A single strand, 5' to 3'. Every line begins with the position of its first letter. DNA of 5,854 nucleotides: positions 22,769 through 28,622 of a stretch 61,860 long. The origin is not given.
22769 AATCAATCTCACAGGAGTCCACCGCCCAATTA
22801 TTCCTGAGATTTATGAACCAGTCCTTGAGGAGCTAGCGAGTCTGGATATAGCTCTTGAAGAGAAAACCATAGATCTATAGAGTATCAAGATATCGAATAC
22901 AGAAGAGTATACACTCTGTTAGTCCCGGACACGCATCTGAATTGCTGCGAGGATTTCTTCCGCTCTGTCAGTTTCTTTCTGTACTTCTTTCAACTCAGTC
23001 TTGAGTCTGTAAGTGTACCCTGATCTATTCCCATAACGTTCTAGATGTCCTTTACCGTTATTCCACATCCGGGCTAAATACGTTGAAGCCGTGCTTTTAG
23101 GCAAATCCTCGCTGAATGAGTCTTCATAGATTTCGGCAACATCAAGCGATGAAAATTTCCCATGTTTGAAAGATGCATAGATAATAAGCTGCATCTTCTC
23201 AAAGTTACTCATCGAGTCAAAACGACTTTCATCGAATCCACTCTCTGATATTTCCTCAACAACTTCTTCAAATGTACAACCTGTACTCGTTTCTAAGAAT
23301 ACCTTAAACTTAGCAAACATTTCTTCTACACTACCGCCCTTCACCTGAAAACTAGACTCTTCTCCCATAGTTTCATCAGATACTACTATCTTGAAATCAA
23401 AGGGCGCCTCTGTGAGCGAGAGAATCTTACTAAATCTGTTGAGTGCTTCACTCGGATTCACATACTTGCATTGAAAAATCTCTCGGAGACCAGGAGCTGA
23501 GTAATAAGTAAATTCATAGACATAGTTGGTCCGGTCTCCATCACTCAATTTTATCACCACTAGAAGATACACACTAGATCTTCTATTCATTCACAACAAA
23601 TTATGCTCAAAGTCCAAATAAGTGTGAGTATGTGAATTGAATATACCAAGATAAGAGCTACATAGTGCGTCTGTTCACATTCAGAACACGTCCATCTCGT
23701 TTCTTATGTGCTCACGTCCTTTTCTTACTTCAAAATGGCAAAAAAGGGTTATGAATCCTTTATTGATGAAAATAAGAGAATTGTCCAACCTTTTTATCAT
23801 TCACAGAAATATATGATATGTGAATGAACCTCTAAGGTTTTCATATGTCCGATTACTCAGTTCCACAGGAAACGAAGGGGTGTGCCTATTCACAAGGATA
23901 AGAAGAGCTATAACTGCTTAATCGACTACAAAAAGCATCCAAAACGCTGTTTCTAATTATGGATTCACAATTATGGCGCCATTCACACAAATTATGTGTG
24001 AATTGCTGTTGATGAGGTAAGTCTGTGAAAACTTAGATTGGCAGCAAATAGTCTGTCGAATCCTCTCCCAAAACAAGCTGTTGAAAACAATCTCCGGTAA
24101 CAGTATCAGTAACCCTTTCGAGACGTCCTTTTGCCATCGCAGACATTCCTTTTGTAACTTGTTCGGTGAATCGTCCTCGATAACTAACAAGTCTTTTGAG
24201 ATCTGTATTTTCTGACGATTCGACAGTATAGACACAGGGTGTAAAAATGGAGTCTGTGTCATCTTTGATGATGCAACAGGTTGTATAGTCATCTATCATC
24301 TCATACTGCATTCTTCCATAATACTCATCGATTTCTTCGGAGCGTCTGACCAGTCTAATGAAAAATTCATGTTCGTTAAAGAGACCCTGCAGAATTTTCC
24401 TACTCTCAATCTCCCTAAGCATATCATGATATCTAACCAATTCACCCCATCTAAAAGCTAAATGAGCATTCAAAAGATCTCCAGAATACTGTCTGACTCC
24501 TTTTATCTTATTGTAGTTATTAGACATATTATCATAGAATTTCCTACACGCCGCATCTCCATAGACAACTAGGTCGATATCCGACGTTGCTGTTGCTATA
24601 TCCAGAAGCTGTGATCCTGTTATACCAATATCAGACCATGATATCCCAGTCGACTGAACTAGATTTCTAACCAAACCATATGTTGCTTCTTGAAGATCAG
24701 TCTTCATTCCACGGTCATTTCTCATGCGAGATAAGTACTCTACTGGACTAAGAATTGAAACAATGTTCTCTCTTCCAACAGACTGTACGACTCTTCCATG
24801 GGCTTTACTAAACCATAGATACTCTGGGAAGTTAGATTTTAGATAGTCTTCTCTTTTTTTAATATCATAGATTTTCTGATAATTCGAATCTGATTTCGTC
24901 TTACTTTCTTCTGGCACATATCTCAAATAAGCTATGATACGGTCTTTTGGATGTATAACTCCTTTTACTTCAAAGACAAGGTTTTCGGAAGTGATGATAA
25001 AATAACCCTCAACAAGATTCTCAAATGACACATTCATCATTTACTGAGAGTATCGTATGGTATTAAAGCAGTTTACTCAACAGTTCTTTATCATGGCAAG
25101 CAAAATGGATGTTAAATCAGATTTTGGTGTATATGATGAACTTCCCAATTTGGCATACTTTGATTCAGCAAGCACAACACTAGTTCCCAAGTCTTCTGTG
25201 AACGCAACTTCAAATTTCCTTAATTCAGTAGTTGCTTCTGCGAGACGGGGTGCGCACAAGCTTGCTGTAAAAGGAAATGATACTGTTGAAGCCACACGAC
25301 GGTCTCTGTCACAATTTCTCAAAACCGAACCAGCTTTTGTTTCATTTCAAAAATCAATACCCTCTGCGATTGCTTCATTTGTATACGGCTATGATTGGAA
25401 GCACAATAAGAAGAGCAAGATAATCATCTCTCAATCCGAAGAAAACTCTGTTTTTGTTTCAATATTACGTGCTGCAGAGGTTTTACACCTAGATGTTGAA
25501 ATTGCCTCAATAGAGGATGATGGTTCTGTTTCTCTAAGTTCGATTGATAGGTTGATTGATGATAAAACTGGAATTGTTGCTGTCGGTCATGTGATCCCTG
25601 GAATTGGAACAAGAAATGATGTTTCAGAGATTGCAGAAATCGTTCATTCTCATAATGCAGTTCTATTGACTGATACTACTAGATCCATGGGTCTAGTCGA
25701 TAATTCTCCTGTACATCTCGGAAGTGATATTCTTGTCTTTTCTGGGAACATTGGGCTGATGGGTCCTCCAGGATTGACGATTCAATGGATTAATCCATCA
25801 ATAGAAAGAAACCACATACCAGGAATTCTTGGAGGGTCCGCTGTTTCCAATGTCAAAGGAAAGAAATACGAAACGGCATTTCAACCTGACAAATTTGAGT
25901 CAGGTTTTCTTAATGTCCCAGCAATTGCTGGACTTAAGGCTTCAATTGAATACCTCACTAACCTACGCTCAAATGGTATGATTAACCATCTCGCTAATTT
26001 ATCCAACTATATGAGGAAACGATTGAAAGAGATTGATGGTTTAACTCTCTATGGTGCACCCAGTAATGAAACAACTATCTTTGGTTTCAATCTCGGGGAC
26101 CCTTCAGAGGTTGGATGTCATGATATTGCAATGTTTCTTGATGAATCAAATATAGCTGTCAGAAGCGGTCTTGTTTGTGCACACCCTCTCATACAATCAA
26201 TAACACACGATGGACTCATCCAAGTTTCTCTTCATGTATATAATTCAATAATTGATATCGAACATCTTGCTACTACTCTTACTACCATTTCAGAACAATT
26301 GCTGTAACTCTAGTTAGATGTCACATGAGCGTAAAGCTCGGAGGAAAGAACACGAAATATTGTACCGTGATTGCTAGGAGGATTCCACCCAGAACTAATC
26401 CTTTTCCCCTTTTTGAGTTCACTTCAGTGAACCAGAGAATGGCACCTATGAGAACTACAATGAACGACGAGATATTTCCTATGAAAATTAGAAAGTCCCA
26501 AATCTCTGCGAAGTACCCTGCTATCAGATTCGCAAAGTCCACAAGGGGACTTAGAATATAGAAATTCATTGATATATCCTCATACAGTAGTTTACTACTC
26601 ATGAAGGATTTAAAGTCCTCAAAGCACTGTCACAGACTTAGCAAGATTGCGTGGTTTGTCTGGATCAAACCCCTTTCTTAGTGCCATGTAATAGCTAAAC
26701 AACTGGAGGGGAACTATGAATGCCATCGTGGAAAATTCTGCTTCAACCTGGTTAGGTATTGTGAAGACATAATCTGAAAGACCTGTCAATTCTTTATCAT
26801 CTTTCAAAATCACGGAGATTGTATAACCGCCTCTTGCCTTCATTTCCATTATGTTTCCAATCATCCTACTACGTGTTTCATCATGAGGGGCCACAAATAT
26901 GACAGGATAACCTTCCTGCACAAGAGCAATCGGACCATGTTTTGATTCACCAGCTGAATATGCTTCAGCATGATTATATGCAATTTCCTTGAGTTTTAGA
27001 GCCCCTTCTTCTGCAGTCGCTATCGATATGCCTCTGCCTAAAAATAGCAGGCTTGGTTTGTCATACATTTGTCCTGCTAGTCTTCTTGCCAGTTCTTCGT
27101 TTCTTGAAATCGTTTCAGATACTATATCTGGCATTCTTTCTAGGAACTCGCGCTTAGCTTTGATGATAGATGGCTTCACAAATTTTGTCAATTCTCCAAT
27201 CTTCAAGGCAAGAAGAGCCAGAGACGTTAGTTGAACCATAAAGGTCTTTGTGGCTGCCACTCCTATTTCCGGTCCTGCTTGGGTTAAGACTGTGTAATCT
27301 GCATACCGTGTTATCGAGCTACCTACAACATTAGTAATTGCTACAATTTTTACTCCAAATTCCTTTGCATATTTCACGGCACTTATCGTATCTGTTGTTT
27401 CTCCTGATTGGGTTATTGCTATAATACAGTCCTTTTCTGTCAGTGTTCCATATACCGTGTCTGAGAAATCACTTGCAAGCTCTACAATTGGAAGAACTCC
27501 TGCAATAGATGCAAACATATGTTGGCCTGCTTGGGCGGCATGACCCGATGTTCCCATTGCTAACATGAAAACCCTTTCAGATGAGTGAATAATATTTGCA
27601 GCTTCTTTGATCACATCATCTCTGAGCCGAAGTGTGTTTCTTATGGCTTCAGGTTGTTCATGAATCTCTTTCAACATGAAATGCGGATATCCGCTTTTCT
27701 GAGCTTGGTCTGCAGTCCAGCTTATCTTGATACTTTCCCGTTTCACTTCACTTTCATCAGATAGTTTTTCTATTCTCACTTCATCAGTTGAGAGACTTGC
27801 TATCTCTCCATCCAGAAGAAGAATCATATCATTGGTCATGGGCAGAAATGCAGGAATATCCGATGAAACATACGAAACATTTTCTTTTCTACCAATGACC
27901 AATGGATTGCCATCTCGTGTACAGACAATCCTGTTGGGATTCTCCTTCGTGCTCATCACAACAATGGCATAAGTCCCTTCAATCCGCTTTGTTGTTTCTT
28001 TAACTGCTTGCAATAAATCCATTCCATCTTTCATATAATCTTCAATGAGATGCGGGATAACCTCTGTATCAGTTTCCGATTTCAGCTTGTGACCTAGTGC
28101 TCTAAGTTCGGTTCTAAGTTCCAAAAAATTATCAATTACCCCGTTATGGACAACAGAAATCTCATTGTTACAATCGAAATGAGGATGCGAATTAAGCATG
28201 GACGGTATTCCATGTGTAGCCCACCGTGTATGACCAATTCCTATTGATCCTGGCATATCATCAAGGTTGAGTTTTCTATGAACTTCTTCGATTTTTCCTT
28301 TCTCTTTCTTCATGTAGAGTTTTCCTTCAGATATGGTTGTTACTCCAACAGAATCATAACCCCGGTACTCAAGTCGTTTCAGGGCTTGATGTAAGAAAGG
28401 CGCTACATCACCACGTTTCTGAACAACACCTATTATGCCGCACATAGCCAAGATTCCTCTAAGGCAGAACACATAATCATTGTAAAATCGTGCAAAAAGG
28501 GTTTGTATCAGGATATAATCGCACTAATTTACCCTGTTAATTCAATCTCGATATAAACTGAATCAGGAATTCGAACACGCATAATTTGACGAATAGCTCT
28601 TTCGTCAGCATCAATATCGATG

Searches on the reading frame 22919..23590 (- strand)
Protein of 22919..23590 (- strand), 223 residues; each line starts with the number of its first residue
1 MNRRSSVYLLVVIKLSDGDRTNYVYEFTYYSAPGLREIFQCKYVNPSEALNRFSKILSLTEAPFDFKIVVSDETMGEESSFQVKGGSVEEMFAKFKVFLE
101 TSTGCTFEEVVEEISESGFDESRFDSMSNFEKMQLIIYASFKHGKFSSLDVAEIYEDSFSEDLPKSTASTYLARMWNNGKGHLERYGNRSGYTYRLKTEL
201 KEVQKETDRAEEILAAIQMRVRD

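Call 11: search_protein_families(library=pfam, proteins=[window:22919-23590:-])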
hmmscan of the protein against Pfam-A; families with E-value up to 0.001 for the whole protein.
window:22919-23590:- (223 aa): 0 families

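Call 42: search_protein_families(library=pfam, proteins=[window:22919-23590:-], max_evalue=0.1)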
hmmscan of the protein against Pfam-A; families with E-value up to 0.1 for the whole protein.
window:22919-23590:- (223 aa): 0 families

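Call 78: find_homologous_proteins(query=window:22919-23590:-, max_evalue=0.001)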
Query window:22919-23590:- (223 aa): 305 proteins with E <= 0.001 among 474 candidates; the best 120 are listed.
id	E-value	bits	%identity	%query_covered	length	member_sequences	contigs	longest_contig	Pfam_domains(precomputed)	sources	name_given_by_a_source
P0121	2.2e-136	470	96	100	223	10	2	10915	-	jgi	jgi:hypothetical protein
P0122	2.5e-132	457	97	96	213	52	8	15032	-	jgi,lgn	-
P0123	5.6e-126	436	93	97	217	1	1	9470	-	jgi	jgi:hypothetical protein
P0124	3.5e-121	420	90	94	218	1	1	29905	-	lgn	-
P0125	3.5e-120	417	90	94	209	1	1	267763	-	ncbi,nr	ncbi:MAG: hypothetical protein JW779_10055 [Candidatus Thorarchaeota archaeon]|nr:hypothetical prote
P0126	7.0e-119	413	88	94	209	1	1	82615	-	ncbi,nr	ncbi:hypothetical protein EU527_00235 [Candidatus Thorarchaeota archaeon]|nr:MAG: hypothetical prote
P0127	2.4e-117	408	87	94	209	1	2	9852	-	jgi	-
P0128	3.9e-117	407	87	94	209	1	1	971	-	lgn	-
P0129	6.3e-117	407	87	94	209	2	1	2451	-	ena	-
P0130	3.9e-116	404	87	94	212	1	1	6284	-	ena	-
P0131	5.7e-116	403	86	94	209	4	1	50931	-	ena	-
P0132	1.3e-115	402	86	94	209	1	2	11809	-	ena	-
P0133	1.8e-115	402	87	94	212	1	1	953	-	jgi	jgi:hypothetical protein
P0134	2.2e-115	402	87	94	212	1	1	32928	-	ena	-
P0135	5.2e-115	400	88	94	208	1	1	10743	-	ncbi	-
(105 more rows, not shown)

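Call 80: search_protein_families(library=ncbifam, proteins=[window:22919-23590:-], max_evalue=0.1)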
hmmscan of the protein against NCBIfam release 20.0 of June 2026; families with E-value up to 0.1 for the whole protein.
window:22919-23590:- (223 aa): 1 family
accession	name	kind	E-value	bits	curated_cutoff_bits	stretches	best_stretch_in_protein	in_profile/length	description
TIGR04100.1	rSAM_pair_X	hypoth_equivalog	0.055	13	262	1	27-134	54-157/197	TIGR04100 family radical SAM protein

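Call 83: search_protein_representatives(protein=P0125)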
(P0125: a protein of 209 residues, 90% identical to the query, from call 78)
Query: 209 residues. Proteins with E-value up to 0.001 (for the whole library): 78; up to 1e-10: 6; up to 1e-30: 3. The best 78 are listed.
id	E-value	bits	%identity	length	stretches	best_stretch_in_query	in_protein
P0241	1.4e-69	250.1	59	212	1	3-209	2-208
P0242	1.9e-44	168.1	86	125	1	5-95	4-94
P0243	2.5e-35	138.4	88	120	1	1-75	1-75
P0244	2.0e-29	119.1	67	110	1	21-110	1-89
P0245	1.4e-18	83.7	43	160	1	104-199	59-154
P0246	1.2e-12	64.4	42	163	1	71-186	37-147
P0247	1.8e-08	50.7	38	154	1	97-187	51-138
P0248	9.0e-08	48.5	33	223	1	54-187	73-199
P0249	1.2e-07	48.1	40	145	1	99-189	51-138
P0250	2.1e-07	47.3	38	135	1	95-183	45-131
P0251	2.8e-07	46.9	45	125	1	116-183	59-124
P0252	3.5e-07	46.6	36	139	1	82-189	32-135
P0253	5.9e-07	45.8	33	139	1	55-190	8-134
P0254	8.0e-07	45.4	39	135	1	95-185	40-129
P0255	1.3e-06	44.6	37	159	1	109-188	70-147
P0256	1.6e-06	44.4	35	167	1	83-187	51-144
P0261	5.5e-06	42.6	26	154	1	54-186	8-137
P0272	1.7e-05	41.0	31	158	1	49-197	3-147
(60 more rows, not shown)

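Call 84: search_protein_families(library=pfam, proteins=[P0241, P0245, P0246, P0247, P0248, P0249, P0252, P0256, P0261, P0272], max_evalue=0.01)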
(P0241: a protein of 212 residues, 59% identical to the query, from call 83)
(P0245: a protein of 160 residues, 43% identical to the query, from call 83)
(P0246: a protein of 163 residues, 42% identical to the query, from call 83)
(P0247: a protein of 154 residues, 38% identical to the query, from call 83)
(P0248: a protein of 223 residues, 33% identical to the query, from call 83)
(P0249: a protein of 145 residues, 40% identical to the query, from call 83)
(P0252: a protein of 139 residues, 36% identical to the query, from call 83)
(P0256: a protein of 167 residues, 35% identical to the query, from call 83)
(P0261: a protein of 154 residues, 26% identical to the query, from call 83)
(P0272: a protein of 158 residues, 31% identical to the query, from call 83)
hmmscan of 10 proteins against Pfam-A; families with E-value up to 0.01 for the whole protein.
P0241 (212 aa): 0 families

P0245 (160 aa): 0 families

P0246 (163 aa): 0 families

P0247 (154 aa): 0 families

P0248 (223 aa): 1 family
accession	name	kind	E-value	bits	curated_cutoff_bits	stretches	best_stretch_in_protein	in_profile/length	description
PF03965.22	Penicillinase_R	-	0.0028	18.4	22.6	1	144-193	16-63/115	Penicillinase repressor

P0249 (145 aa): 0 families

P0252 (139 aa): 1 family
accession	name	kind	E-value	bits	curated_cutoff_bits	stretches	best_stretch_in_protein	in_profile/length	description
PF03965.22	Penicillinase_R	-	0.0049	17.7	22.6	0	81-132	19-68/115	Penicillinase repressor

P0256 (167 aa): 1 family
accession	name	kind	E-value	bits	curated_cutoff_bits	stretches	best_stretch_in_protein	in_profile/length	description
PF03965.22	Penicillinase_R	-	6e-05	23.8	22.6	1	88-144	15-69/115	Penicillinase repressor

P0261 (154 aa): 0 families

P0272 (158 aa): 0 families

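Call 90: predict_structure(alignment_id=A1)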
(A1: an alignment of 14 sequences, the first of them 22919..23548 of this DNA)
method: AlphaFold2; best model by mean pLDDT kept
length: 209 residues; sequences in the alignment: 14
mean_pLDDT: 51.5   pTM: 0.39
mean pLDDT of the five models: 51.5, 49.7, 49.5, 48.7, 47.6
residues with pLDDT >= 90: 0; 70-90: 11; 50-70: 89; < 50: 109
segments of 3 or more residues with pLDDT < 50: 1-4, 94-107, 115-117, 124-209
pLDDT, mean of each block of 10 residues (from residue 1): 51 64 66 69 61 65 67 66 68 46 42 51 47 43 43 39 37 33 43 42 35
secondary structure, 60 per line:
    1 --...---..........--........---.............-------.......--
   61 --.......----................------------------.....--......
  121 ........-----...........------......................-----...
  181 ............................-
elements in order: E9-18 E21-28 H32-44 E52-58 E63-69 H74-89 H108-112 H115-128 H134-144 H151-172 H178-208

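Call 92: search_solved_structures(query=A1, max_evalue=10)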
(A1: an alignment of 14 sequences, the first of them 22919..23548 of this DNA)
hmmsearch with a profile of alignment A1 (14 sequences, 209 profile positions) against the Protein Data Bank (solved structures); distinct sequences matched with E-value up to 10: 1.
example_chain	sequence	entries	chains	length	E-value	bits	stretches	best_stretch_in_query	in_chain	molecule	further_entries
9e5c_1f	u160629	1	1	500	4.4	9.9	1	170-206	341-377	Cilia- and flagella-associated protein 263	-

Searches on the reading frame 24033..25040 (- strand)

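Call 11: search_protein_families(library=pfam, proteins=[window:24033-25040:-])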
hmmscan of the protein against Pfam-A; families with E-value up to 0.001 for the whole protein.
window:24033-25040:- (335 aa): 0 families

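Call 42: search_protein_families(library=pfam, proteins=[window:24033-25040:-], max_evalue=0.1)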
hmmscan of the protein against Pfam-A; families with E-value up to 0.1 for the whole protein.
window:24033-25040:- (335 aa): 3 families
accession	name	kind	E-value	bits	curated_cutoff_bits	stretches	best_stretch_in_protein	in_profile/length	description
PF01909.29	NTP_transf_2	-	0.012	16.5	21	1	137-166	16-45/93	Nucleotidyltransferase domain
PF18765.7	Polbeta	-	0.081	13.5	26.9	0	142-191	20-68/93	Polymerase beta, Nucleotidyltransferase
PF14091.12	DUF4269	-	0.083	13.6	28.9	0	140-183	19-61/151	Domain of unknown function (DUF4269)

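Call 80: search_protein_families(library=ncbifam, proteins=[window:24033-25040:-], max_evalue=0.1)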
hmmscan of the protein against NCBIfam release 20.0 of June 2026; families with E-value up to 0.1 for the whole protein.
window:24033-25040:- (335 aa): 1 family
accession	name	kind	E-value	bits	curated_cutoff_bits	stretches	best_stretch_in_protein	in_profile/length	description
NF002332.0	PRK01293.1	equivalog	0.017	14.6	126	1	82-164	62-145/209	malonate decarboxylase holo-ACP synthase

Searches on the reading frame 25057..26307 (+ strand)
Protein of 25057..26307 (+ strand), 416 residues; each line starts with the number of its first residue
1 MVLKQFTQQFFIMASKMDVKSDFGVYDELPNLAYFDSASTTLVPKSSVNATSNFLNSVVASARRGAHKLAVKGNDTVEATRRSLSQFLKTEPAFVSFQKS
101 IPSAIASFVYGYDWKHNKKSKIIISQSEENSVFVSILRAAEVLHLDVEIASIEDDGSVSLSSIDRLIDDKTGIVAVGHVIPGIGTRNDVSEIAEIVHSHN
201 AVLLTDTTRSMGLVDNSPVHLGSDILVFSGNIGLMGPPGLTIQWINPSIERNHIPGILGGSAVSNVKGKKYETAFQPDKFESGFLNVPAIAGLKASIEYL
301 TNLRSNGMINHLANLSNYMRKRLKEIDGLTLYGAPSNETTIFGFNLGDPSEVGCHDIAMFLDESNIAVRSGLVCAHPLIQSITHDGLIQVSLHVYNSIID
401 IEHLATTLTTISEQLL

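Call 42: search_protein_families(library=pfam, proteins=[window:25057-26307:+], max_evalue=0.1)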
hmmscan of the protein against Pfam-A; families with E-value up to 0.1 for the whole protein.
window:25057-26307:+ (416 aa): 3 families
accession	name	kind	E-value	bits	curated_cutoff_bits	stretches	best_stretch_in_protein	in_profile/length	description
PF00266.25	Aminotran_5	-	4.5e-69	233.6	21.5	1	34-404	2-371/371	Aminotransferase class-V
PF01053.26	Cys_Met_Meta_PP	-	0.0034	16.4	27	1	160-230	127-196/381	Cys/Met metabolism PLP-dependent enzyme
PF01041.23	DegT_DnrJ_EryC1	-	0.0098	15.6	19.8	1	138-215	79-154/360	DegT/DnrJ/EryC1/StrS aminotransferase family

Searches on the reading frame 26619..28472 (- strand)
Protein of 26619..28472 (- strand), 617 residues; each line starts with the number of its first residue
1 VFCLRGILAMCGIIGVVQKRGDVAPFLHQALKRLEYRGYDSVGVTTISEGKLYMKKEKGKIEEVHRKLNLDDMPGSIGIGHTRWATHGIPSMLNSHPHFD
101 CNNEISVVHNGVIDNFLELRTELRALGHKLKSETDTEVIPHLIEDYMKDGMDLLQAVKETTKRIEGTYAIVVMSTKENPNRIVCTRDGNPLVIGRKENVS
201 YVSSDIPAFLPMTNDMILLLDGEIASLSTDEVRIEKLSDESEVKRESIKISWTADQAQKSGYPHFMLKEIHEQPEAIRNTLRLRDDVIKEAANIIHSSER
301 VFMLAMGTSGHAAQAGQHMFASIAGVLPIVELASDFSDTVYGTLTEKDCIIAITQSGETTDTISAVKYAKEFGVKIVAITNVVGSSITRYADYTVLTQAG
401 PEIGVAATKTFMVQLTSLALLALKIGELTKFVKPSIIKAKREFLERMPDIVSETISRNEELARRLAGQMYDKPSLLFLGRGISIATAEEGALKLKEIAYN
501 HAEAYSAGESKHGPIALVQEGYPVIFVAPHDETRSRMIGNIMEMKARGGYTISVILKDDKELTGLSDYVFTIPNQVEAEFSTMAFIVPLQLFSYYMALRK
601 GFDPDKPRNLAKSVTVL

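Call 44: search_protein_families(library=pfam, proteins=[window:26619-28472:-], max_evalue=0.001)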
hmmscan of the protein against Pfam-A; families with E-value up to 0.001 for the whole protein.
window:26619-28472:- (617 aa): 4 families
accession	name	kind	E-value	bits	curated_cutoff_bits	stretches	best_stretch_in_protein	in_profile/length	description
PF01380.27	SIS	-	5.6e-59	198.1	25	2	295-423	2-130/131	SIS domain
PF13522.11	GATase_6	-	1.3e-19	71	27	1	75-205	10-130/130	Glutamine amidotransferase domain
PF13537.11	GATase_7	-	6.6e-18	65.3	25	1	94-210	12-122/123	Glutamine amidotransferase domain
PF13580.11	SIS_2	-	6.1e-07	30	27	1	344-380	101-137/138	SIS domain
